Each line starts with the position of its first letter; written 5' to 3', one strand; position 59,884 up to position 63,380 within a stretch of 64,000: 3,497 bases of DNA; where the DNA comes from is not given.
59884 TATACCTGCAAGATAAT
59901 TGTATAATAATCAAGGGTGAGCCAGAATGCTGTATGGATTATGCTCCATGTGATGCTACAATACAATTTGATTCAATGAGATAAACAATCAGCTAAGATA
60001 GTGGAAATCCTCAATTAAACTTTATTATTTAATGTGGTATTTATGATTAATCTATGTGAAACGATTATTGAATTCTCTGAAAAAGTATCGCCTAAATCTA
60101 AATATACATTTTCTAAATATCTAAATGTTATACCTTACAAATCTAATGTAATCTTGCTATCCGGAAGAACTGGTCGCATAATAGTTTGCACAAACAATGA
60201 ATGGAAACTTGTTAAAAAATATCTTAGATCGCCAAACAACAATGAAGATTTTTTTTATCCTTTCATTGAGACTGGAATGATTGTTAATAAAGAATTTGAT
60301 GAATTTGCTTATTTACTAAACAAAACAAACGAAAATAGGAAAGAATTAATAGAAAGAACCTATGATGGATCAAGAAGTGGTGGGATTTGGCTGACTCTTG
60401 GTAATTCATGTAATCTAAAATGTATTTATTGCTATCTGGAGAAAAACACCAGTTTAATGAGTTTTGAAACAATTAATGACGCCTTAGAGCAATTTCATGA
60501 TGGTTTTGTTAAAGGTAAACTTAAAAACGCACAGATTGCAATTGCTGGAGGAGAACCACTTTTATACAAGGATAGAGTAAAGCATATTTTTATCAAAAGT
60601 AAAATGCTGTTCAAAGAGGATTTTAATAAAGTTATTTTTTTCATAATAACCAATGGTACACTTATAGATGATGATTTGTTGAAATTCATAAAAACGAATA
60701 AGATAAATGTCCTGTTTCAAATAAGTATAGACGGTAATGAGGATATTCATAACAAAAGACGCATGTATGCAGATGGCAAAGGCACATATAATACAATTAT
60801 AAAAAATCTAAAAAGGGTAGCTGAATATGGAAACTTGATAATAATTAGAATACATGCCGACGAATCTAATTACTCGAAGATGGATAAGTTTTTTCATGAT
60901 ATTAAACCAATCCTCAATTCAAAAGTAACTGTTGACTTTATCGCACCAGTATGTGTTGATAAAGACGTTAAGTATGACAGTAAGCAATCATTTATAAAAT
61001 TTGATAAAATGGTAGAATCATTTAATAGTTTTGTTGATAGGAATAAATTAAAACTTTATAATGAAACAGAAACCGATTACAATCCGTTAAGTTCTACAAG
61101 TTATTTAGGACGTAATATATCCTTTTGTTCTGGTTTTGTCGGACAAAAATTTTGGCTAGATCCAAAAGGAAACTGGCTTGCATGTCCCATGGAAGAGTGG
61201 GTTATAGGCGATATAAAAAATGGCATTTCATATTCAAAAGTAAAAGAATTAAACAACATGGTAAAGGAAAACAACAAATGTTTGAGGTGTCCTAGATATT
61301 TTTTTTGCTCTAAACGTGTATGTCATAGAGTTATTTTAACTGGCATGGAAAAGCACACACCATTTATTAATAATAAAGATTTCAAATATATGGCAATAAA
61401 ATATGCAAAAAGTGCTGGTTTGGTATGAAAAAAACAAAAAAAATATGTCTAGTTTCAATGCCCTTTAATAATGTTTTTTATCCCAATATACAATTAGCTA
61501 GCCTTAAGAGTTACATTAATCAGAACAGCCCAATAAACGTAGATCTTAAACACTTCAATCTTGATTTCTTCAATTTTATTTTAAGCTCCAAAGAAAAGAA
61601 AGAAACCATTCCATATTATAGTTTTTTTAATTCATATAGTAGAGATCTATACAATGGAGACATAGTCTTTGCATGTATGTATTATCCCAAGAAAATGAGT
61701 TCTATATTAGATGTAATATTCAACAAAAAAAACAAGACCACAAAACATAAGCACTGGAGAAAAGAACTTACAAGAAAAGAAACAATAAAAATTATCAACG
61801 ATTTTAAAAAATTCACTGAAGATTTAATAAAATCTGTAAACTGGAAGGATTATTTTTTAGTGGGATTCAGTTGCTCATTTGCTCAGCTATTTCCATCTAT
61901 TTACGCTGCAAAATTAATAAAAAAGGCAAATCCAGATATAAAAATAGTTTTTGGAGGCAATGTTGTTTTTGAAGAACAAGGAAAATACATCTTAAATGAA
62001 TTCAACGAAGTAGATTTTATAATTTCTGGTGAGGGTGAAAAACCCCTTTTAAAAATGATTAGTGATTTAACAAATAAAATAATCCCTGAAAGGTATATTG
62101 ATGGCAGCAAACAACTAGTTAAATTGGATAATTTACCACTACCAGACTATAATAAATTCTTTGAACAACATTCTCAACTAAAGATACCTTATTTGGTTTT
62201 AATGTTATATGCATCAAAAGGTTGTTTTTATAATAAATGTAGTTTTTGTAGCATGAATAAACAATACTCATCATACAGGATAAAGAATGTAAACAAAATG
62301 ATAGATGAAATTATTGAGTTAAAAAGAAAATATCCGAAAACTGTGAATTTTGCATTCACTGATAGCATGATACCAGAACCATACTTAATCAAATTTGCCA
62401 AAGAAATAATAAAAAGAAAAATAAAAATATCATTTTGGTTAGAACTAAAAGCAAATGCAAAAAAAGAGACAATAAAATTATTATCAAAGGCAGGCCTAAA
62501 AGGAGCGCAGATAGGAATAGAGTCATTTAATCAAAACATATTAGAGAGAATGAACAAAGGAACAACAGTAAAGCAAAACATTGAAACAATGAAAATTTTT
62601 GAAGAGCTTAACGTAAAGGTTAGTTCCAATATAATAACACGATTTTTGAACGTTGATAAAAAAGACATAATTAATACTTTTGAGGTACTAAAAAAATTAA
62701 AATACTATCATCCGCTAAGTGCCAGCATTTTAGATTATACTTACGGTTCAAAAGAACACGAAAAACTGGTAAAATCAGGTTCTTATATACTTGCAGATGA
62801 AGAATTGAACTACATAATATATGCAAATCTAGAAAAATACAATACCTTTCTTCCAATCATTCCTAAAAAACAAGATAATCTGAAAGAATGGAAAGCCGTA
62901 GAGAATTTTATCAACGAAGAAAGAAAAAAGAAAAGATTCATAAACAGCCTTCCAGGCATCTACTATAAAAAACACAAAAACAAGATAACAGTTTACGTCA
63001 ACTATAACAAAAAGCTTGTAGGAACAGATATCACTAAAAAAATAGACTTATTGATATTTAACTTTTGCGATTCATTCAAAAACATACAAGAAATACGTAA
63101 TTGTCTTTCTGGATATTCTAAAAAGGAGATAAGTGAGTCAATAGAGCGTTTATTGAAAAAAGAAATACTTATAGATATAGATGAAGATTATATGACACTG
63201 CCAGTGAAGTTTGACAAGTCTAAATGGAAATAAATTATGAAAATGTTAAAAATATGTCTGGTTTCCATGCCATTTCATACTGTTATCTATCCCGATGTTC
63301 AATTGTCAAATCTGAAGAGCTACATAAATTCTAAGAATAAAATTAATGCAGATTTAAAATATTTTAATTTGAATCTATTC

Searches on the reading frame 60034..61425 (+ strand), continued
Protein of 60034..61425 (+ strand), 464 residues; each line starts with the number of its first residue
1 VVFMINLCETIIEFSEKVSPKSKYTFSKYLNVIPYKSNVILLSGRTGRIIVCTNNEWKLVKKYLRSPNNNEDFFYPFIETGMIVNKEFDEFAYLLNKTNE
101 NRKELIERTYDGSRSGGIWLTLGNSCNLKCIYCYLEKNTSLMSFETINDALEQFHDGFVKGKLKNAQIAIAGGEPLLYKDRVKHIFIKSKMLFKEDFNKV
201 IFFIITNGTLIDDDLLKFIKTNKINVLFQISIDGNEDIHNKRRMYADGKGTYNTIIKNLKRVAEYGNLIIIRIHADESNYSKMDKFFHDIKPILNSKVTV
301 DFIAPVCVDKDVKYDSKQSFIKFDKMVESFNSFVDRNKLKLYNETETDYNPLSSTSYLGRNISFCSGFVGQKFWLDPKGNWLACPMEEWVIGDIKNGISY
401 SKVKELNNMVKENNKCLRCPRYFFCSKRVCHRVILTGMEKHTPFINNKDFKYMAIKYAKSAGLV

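Call 65: search_solved_structures(query=window:60043-61425:+, max_evalue=0.001, show_alignments=1)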
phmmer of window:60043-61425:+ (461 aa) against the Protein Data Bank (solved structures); distinct sequences matched with E-value up to 0.001: 5.
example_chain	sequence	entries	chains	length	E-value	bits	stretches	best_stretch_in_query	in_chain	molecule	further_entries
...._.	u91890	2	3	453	7.8e-20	74.4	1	114-424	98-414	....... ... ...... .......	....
4k37_A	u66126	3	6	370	8.9e-10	41.2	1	120-429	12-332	Anaerobic sulfatase-maturating enzyme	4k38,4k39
4k36_A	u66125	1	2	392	1.1e-09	41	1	120-429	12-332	Anaerobic sulfatase-maturating enzyme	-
9gm3_A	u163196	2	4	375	1.6e-07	33.8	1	118-267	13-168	ChlB radical SAM domain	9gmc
6efn_A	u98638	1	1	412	1.9e-05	27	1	116-280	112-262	Sporulation killing factor maturation protein SkfB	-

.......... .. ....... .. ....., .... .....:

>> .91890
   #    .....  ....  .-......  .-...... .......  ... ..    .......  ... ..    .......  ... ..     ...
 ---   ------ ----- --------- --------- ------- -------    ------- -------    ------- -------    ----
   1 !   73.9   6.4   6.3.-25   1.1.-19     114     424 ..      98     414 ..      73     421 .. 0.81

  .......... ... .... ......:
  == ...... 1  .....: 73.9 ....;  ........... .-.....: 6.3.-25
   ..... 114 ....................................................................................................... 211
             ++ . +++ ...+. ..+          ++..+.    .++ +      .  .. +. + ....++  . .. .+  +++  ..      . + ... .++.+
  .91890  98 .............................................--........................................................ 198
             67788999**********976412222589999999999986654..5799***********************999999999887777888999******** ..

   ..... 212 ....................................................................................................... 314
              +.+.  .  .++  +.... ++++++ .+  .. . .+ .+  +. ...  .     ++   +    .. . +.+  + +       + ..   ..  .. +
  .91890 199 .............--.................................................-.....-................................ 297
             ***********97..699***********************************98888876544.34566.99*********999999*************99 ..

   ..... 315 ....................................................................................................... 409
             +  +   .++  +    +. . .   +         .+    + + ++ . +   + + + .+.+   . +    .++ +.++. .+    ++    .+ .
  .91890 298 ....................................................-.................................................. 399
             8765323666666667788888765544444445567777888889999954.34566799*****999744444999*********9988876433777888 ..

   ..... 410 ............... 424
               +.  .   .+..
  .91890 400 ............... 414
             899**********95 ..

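Call 75: find_related_loci(query=window:60043-61425:+, collection=viral_contigs, flank=5000)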
Query window:60043-61425:+ (461 aa) in viral_contigs; peptide patterns used: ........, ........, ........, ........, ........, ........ (x = any residue, [..] = any of these).
3 stretches matched a pattern, but none encodes a relative of the query by tblastn (E <= 1e-3).

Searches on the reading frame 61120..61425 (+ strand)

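Call 36: search_protein_families(library=pfam, proteins=[window:61120-61425:+], max_evalue=10)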
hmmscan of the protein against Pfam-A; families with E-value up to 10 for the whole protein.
window:61120-61425:+ (102 aa): 1 family
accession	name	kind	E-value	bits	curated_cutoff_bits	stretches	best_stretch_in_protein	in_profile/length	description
PF14499.12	DUF4437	-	0.12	11.9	24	1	47-74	207-232/250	Domain of unknown function (DUF4437)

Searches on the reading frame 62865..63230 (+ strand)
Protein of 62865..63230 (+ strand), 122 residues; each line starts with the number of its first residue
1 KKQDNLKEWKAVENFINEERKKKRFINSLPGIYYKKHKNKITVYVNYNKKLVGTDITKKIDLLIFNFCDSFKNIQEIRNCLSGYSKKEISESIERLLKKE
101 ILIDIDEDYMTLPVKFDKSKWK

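Call 36: search_protein_families(library=pfam, proteins=[window:62865-63230:+], max_evalue=10)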
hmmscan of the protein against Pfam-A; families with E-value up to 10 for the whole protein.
window:62865-63230:+ (122 aa): 1 family
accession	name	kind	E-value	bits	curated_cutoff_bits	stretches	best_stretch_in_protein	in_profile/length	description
PF18739.6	HEPN_Apea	-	0.33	11.8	24.4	1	11-92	31-105/136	Apea-like HEPN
